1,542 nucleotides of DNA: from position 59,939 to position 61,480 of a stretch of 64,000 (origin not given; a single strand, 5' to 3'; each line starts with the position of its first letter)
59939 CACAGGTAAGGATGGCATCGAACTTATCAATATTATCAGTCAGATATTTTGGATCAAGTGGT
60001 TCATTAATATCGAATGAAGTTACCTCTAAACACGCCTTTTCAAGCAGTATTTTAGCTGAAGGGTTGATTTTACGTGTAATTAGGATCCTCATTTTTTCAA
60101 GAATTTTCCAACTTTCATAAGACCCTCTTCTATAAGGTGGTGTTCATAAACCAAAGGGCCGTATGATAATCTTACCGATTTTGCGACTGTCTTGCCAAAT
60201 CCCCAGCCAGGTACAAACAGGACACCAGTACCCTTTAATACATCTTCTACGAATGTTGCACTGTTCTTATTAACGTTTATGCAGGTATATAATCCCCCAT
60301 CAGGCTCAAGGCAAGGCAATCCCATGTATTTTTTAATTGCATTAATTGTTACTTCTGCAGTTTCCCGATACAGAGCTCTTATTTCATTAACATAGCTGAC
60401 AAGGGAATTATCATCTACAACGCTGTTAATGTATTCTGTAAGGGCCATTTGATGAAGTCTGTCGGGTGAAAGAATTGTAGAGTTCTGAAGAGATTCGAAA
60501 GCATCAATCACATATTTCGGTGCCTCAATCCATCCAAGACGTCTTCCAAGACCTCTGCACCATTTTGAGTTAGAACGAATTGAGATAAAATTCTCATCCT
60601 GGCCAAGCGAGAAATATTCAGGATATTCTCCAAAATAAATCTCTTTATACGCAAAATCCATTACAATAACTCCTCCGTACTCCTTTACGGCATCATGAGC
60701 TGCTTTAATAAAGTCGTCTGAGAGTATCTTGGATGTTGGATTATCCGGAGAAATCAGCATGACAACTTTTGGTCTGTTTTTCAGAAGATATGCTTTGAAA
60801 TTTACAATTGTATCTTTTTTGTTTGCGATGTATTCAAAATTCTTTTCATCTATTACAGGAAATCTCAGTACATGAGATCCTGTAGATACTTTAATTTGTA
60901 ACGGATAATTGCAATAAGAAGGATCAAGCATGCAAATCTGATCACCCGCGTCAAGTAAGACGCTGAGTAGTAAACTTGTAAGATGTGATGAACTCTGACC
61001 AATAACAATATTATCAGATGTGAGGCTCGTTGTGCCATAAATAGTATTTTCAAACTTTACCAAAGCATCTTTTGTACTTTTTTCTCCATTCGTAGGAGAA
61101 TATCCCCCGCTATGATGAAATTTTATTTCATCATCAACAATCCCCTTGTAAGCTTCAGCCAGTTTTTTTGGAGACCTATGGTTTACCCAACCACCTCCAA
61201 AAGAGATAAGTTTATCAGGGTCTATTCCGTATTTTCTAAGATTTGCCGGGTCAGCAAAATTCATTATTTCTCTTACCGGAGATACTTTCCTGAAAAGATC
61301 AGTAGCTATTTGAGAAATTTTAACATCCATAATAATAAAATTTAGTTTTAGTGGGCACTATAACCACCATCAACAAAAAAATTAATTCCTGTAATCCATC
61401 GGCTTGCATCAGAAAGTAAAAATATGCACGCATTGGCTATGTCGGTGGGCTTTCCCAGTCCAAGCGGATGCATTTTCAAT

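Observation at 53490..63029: ACP-dependent cassette predicted to build and attach an unusual N-acyl group to an amino sugar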

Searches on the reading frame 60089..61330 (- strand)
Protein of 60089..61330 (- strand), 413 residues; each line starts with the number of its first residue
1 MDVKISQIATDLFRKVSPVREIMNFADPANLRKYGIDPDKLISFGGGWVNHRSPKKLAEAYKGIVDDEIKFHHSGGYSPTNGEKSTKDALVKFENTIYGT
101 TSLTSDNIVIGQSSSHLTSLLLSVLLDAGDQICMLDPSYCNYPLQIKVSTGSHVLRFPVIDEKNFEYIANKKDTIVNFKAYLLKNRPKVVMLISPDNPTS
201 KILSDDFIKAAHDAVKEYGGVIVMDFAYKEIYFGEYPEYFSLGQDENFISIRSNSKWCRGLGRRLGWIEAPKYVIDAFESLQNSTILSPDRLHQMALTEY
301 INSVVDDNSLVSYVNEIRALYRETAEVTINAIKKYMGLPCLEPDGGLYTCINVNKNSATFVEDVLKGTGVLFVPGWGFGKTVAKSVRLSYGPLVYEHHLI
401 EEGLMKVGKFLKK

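Call 4: search_protein_families(library=pfam, proteins=[window:60089-61330:-], max_evalue=0.01)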
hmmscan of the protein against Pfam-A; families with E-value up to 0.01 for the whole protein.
window:60089-61330:- (413 aa): 1 family
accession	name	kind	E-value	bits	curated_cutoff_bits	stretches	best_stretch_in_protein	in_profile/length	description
PF00155.27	Aminotran_1_2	-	1.4e-33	117.1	19.7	1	68-390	29-346/361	Aminotransferase class I and II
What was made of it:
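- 60089..61330 (-): Class I/II (AspAT-fold) alpha-amino-acid aminotransferase, 413 aa. PF00155 at 117 bits (call 4).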

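Call 8: search_protein_families(library=ncbifam, proteins=[window:60089-61330:-], max_evalue=0.001)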
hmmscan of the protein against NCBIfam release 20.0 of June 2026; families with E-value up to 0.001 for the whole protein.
window:60089-61330:- (413 aa): 64 families (the best 25 are shown)
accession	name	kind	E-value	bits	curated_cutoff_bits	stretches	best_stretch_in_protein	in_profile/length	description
NF041364.1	GntC_guanitoxin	equivalog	2.1e-40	138.7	415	1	44-408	3-354/356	guanitoxin biosynthesis PLP-dependent (S)-gamma-hydroxy-L-arginine cyclodehydratase GntC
NF005601.0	PRK07337.1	equivalog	9.8e-34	117.1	496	1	74-410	65-391/394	pyridoxal phosphate-dependent aminotransferase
NF004975.0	PRK06348.1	equivalog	1.8e-32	112.8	549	1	76-389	61-364/384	pyridoxal phosphate-dependent aminotransferase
NF006229.0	PRK08361.1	equivalog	6e-30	104.5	624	1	39-392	33-372/391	aspartate aminotransferase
NF006756.0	PRK09276.1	subfamily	1.3e-28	100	507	1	40-408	32-383/387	LL-diaminopimelate aminotransferase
NF006514.0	PRK08960.1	equivalog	2.2e-28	99.2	554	1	76-392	64-369/388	pyridoxal phosphate-dependent aminotransferase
NF006230.0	PRK08363.1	equivalog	5e-28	98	534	1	31-413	25-394/398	alanine aminotransferase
NF005744.0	PRK07568.1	subfamily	6.6e-28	97.6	389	1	15-381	11-360/398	pyridoxal phosphate-dependent aminotransferase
TIGR03540.1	DapC_direct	equivalog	1e-26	93.8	593.25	1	40-407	30-380/383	LL-diaminopimelate aminotransferase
NF041091.1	asp_aminotase_Arch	equivalog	2.7e-26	92.3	550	1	41-412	29-376/376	aspartate aminotransferase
NF005977.0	PRK08068.1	subfamily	9.2e-25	87.7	494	1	39-407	32-383/391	transaminase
NF005816.0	PRK07682.1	equivalog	6.8e-24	84.2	620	1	77-412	62-384/390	aminotransferase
NF005305.0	PRK06836.1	equivalog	4.3e-23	82.2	376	1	5-390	3-373/396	pyridoxal phosphate-dependent aminotransferase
NF004770.0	PRK06108.1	subfamily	1.6e-22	79.9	422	1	31-412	28-393/396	pyridoxal phosphate-dependent aminotransferase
NF004621.0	PRK05957.1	equivalog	2e-22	79.5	498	1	42-405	30-377/389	pyridoxal phosphate-dependent aminotransferase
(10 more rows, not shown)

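Call 20: find_homologous_proteins(query=window:60089-61330:-, max_evalue=1e-20)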
Query window:60089-61330:- (413 aa): 1597 proteins with E <= 1e-20 among 5681 candidates; the best 120 are listed.
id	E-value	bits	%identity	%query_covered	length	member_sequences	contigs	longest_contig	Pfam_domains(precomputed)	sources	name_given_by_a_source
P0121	7.0e-279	943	100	100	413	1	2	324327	PF00155.28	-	-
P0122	3.3e-258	875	91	100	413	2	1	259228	PF00155.28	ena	-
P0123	2.5e-251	852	89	100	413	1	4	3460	PF00155.28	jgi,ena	-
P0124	3.9e-247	838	87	100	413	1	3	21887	PF00155.28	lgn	-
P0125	2.3e-246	836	87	100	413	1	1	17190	PF00155.28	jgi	jgi:aspartate aminotransferase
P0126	2.0e-244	829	87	100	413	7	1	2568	PF00155.28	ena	-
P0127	1.5e-243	826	86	100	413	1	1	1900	PF00155.28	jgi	-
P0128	1.2e-241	820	86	100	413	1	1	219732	PF00155.28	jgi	jgi:aspartate aminotransferase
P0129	8.7e-241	817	84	100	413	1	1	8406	PF00155.28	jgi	jgi:aspartate aminotransferase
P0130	2.9e-237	806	84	100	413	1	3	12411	PF00155.28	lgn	-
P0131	1.1e-231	787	82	100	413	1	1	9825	PF00155.28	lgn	-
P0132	1.6e-228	777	80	100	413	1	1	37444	PF00155.28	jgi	jgi:aspartate aminotransferase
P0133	1.8e-213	727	74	100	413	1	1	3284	PF00155.28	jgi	jgi:aspartate/methionine/tyrosine aminotransferase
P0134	5.4e-210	716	74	100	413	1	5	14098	PF00155.28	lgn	-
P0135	4.5e-209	713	72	100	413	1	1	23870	PF00155.28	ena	-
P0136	1.3e-179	616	64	100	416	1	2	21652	PF00155.28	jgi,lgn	-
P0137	4.6e-179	614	63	100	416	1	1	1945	PF00155.28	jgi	-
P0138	2.5e-178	611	64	100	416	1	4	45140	PF00155.28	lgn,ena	-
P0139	2.2e-177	608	65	100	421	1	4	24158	PF00155.28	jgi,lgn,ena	-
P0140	3.4e-176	604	62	100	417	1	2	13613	PF00155.28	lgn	-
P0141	1.8e-175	602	64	100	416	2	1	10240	PF00155.28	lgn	-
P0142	5.4e-173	594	61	100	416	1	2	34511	PF00155.28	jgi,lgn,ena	-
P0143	1.1e-169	583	60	100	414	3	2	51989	PF00155.28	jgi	-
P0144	8.6e-168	577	61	100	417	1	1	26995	PF00155.28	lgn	-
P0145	1.5e-167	576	60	100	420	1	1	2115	PF00155.28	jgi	-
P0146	2.0e-167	576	59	100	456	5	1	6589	PF00155.28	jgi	jgi:aspartate aminotransferase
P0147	6.3e-165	567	59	100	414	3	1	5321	PF00155.28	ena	-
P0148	8.5e-165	567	58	100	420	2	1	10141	PF00155.28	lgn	-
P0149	1.7e-162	559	58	100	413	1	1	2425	PF00155.28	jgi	-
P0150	7.7e-162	557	59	100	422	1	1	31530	PF00155.28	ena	-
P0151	1.7e-161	556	56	100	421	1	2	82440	PF00155.28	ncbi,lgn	-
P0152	4.8e-161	555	57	100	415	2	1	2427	PF00155.28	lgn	-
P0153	3.4e-159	548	58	100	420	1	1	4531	PF00155.28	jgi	jgi:aspartate/methionine/tyrosine aminotransferase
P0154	5.5e-158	544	84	68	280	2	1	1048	PF00155.28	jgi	jgi:aspartate aminotransferase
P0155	6.1e-158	544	58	100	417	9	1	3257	PF00155.28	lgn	-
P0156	4.0e-157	542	56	100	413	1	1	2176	PF00155.28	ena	-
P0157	1.1e-156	540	58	100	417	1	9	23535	PF00155.28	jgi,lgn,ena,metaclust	metaclust:\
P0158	3.3e-156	539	55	100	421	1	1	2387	PF00155.28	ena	-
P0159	1.5e-155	536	56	100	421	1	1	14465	PF00155.28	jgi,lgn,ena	-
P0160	1.2e-152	527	53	100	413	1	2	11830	PF00155.28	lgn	-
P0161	2.1e-151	523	54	100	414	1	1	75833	PF00155.28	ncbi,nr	ncbi:MAG: pyridoxal phosphate-dependent aminotransferase [Candidatus Kapabacteria bacterium]|nr:pyri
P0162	2.7e-150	519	56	100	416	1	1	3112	PF00155.28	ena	-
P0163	1.6e-149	517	54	100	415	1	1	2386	PF00155.28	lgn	-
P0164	2.0e-148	513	56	100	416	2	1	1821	PF00155.28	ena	-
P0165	1.3e-147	510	61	86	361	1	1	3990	PF00155.28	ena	-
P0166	1.6e-147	510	57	99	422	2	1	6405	PF00155.28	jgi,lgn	-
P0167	2.4e-147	509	53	100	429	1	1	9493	PF00155.28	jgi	jgi:aspartate/methionine/tyrosine aminotransferase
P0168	2.9e-147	509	53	100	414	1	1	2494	PF00155.28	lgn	-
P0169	3.1e-147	509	55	100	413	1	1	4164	PF00155.28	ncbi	ncbi:MAG: pyridoxal phosphate-dependent aminotransferase [Promethearchaeota archaeon]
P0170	8.6e-147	508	53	100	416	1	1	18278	PF00155.28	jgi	jgi:aspartate/methionine/tyrosine aminotransferase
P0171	2.9e-146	506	55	99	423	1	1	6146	PF00155.28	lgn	-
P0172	1.6e-145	503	55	99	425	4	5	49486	PF00155.28,PF01053.27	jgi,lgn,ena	-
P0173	1.7e-145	503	53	100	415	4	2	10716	PF00155.28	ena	-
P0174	1.7e-145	503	51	100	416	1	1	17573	PF00155.28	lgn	-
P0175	2.8e-145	503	55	99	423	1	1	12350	PF00155.28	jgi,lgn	-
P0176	1.1e-144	501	54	99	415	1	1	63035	PF00155.28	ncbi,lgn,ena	-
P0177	1.4e-144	500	54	100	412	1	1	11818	PF00155.28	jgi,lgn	-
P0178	1.6e-144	500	54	99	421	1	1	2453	PF00155.28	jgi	jgi:aspartate/methionine/tyrosine aminotransferase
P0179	4.2e-144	499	54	99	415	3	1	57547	PF00155.28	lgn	-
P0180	6.6e-144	498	55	100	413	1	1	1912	PF00155.28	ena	-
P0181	7.0e-144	498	54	99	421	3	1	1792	PF00155.28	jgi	jgi:aspartate/methionine/tyrosine aminotransferase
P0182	8.9e-144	498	54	100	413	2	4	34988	PF00155.28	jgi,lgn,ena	-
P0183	1.1e-143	497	54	97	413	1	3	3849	PF00155.28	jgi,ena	-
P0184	1.3e-143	497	54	100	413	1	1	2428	PF00155.28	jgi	-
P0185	1.6e-143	497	55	100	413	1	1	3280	PF00155.28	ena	-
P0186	2.1e-143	496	54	97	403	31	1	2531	PF00155.28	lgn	-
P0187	3.6e-143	496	53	100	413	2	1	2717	PF00155.28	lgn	-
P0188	3.9e-143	496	54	97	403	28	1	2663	PF00155.28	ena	-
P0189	4.1e-143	495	54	99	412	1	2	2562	PF00155.28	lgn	-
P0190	4.3e-143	495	54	99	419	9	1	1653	PF00155.28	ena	-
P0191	4.4e-143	495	54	97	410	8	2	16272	PF00155.28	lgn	-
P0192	5.0e-143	495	55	97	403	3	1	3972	PF00155.28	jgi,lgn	-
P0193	8.1e-143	494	53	100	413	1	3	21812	PF00155.28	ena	-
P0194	9.2e-143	494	55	96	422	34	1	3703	PF04864.20,PF00155.28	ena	-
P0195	1.2e-142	494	54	100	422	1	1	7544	PF04864.20,PF00155.28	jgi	-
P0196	1.9e-142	493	53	100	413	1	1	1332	PF00155.28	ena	-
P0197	2.4e-142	493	54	97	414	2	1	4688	PF00155.28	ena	-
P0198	2.4e-142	493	54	96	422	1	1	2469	PF04864.20,PF00155.28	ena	-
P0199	2.6e-142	493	53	99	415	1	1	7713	PF00155.28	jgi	jgi:aspartate/methionine/tyrosine aminotransferase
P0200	3.0e-142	493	53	99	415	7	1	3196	PF04864.20,PF00155.28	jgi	-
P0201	3.2e-142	493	51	100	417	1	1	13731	PF00155.28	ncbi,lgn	-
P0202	4.0e-142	492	51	100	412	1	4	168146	PF00155.28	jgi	-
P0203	4.0e-142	492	54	96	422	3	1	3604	PF04864.20,PF00155.28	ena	-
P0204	5.8e-142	492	53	99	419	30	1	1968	PF00155.28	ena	-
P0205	1.2e-141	491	54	100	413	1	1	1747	PF00155.28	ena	-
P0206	1.4e-141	490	54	99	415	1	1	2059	PF00155.28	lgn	-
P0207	1.4e-141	490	53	100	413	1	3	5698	PF00155.28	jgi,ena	-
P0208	1.4e-141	490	53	97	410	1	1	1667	PF00155.28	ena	-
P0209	1.5e-141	490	52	100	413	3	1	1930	PF00155.28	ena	-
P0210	2.5e-141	490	51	100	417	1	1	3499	PF00155.28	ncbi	-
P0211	3.0e-141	489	54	99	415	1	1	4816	PF00155.28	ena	-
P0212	3.2e-141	489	54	100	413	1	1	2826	PF00155.28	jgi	jgi:aspartate/methionine/tyrosine aminotransferase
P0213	3.3e-141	489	54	99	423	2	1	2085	PF00155.28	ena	-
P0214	3.4e-141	489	53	100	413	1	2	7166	PF00155.28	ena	-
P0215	3.5e-141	489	53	100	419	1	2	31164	PF00155.28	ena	-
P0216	3.5e-141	489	54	96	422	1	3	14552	PF04864.20,PF00155.28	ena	-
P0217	3.6e-141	489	53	100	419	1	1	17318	PF00155.28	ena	-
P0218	4.9e-141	489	55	95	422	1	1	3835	PF00155.28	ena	-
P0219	6.9e-141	488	51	100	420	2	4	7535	PF00155.28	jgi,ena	-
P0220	1.2e-140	487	52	100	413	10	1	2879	PF00155.28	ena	-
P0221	1.4e-140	487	54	99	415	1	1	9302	PF00155.28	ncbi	-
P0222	2.4e-140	486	53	99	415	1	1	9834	PF00155.28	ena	-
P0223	2.7e-140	486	52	100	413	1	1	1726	PF00155.28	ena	-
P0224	3.2e-140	486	53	99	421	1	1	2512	PF00155.28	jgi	-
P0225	4.4e-140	485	53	99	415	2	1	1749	PF00155.28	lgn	-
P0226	4.9e-140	485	53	97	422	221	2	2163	PF00155.28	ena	-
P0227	6.0e-140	485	53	100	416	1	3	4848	PF00155.28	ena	-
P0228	6.1e-140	485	51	100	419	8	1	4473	PF00155.28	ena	-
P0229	6.9e-140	485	53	99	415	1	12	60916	PF00155.28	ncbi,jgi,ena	jgi:aspartate aminotransferase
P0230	7.8e-140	485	53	100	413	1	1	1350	PF00155.28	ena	-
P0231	8.3e-140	485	53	99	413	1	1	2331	PF00155.28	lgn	-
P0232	9.5e-140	484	54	99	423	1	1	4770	PF00155.28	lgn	-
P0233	1.0e-139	484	53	99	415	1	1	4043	PF00155.28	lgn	-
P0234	1.1e-139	484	51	100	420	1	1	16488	PF00155.28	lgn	-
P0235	1.3e-139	484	52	100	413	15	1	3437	PF00155.28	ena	-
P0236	1.4e-139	484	53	99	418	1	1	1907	PF04864.20,PF00155.28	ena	-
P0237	2.2e-139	483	53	99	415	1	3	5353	PF00155.28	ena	-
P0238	2.6e-139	483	51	100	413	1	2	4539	PF00155.28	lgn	-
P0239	2.7e-139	483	53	99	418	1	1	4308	PF04864.20,PF00155.28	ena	-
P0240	2.7e-139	483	52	97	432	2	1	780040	PF00155.28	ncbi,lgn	-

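Call 21: find_encoding_contigs(protein=P0161, flank=10000, max_places=1)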
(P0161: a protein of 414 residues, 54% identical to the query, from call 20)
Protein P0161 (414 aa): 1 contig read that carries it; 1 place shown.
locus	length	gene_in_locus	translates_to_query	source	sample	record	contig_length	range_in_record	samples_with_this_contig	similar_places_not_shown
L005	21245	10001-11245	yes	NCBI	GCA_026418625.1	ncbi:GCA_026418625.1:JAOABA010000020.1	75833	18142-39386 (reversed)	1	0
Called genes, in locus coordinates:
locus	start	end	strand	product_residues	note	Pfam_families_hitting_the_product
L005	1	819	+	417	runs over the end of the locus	PF27533:CapK_C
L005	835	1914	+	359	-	PF09587:PGA_cap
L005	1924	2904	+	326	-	PF03706:LPG_synthase_TM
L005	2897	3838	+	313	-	PF00535:Glycos_transf_2, PF10111:Glyco_tranf_2_2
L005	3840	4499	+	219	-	PF25084:LbH_EIF2B (weak), PF25087:GMPPB_C (weak), PF00132:Hexapep (weak)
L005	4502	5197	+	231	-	PF08889:WbqC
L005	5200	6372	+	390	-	PF00155:Aminotran_1_2, PF01041:DegT_DnrJ_EryC1, PF00266:Aminotran_5 (weak)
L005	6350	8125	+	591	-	-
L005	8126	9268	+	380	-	PF01041:DegT_DnrJ_EryC1, PF01212:Beta_elim_lyase (weak)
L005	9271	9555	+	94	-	PF01909:NTP_transf_2 (weak), PF18765:Polbeta (weak)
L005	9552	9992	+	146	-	PF01934:HepT-like (weak), PF08780:NTase_sub_bind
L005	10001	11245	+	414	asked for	PF00155:Aminotran_1_2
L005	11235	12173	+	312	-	PF00389:2-Hacid_dh, PF02826:2-Hacid_dh_C, PF00670:AdoHcyase_NAD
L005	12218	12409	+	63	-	-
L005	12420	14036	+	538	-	PF00501:AMP-binding, PF13193:AMP-binding_C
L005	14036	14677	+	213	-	PF17836:PglD_N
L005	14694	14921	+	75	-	-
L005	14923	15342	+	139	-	PF05523:FdtA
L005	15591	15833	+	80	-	PF00132:Hexapep, PF14602:Hexapep_2 (weak)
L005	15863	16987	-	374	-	PF01370:Epimerase, PF04321:RmlD_sub_bind (weak), PF16363:GDP_Man_Dehyd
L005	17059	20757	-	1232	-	PF00580:UvrD-helicase, PF01443:Viral_helicase1 (faint), PF13245:AAA_19, PF13538:UvrD_C_2 (faint), PF13361:UvrD_C, PF12705:PDDEXK_1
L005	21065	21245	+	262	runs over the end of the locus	PF16156:DUF4864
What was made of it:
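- In Kapaibacterium (L005) the four genes are followed directly by a PglD-type transferase (call 21).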

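Call 22: find_encoding_contigs(protein=P0240, flank=10000, max_places=1)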
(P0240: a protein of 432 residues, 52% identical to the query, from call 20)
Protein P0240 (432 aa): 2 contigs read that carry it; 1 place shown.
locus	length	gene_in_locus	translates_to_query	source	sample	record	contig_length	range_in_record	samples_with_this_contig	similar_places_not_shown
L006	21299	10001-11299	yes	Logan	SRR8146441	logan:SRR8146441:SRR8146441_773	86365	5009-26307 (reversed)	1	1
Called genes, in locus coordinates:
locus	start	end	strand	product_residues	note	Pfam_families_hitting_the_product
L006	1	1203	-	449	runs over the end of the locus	PF01467:CTP_transf_like, PF13714:PEP_mutase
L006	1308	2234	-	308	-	-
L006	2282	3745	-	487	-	PF01943:Polysacc_synt, PF13440:Polysacc_synt_3, PF03023:MurJ, PF01554:MatE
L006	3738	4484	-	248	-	PF01066:CDP-OH_P_transf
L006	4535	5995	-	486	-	PF03062:MBOAT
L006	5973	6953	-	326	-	PF27429:LB_356 (weak)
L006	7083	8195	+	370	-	PF13472:Lipase_GDSL_2 (weak)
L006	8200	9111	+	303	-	PF05175:MTS (weak), PF13489:Methyltransf_23, PF13649:Methyltransf_25, PF13847:Methyltransf_31, PF08241:Methyltransf_11, PF08242:Methyltransf_12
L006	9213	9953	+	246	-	PF00106:adh_short, PF01370:Epimerase (weak), PF08659:KR, PF13561:adh_short_C2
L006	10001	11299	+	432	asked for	PF00155:Aminotran_1_2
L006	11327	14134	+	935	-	PF00389:2-Hacid_dh, PF02826:2-Hacid_dh_C, PF00550:PP-binding (faint), PF00501:AMP-binding, PF13193:AMP-binding_C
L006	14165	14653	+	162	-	PF00550:PP-binding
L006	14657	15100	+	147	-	PF01575:MaoC_dehydratas, PF13452:FAS1_DH_region (weak)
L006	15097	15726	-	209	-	PF00198:2-oxoacid_dh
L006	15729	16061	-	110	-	PF01648:ACPS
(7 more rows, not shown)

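Call 23: find_encoding_contigs(protein=P0229, flank=10000, max_places=2)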
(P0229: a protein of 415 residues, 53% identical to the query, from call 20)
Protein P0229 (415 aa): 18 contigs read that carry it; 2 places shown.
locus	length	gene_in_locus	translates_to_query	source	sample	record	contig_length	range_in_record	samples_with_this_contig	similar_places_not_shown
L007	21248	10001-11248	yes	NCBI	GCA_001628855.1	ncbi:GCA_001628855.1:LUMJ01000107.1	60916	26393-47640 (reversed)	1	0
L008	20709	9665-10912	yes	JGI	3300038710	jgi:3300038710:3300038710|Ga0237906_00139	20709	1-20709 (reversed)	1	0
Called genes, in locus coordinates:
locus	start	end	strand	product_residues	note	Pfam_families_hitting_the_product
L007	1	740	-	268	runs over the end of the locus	PF13578:Methyltransf_24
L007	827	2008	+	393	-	PF13439:Glyco_transf_4, PF13477:Glyco_trans_4_2 (weak), PF13579:Glyco_trans_4_4 (weak), PF20706:GT4-conflict, PF00534:Glycos_transf_1, PF13692:Glyco_trans_1_4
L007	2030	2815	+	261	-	PF01073:3Beta_HSD, PF01370:Epimerase, PF02719:Polysacc_synt_2, PF04321:RmlD_sub_bind, PF07993:NAD_binding_4 (faint), PF08659:KR (faint), PF16363:GDP_Man_Dehyd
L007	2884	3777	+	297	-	PF00535:Glycos_transf_2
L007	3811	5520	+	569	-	PF13231:PMT_2 (faint)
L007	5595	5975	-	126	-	PF14667:Polysacc_synt_C (weak), PF00190:Cupin_1 (weak)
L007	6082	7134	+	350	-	PF01073:3Beta_HSD, PF01370:Epimerase, PF02719:Polysacc_synt_2 (weak), PF07993:NAD_binding_4 (faint), PF13460:NAD_binding_10 (weak), PF16363:GDP_Man_Dehyd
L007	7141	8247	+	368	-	PF00155:Aminotran_1_2 (weak), PF01041:DegT_DnrJ_EryC1, PF01212:Beta_elim_lyase (faint)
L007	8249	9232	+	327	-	PF01073:3Beta_HSD, PF01370:Epimerase, PF02719:Polysacc_synt_2, PF04321:RmlD_sub_bind, PF07993:NAD_binding_4 (weak), PF13460:NAD_binding_10 (weak), PF16363:GDP_Man_Dehyd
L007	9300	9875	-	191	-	PF13673:Acetyltransf_10 (weak)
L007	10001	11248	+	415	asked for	PF00155:Aminotran_1_2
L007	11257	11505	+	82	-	-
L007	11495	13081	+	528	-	PF00501:AMP-binding, PF13193:AMP-binding_C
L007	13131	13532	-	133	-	PF00903:Glyoxalase, PF13468:Glyoxalase_3, PF13669:Glyoxalase_4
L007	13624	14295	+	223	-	PF00535:Glycos_transf_2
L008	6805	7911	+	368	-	PF00155:Aminotran_1_2 (weak), PF01041:DegT_DnrJ_EryC1, PF01212:Beta_elim_lyase (faint)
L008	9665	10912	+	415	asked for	PF00155:Aminotran_1_2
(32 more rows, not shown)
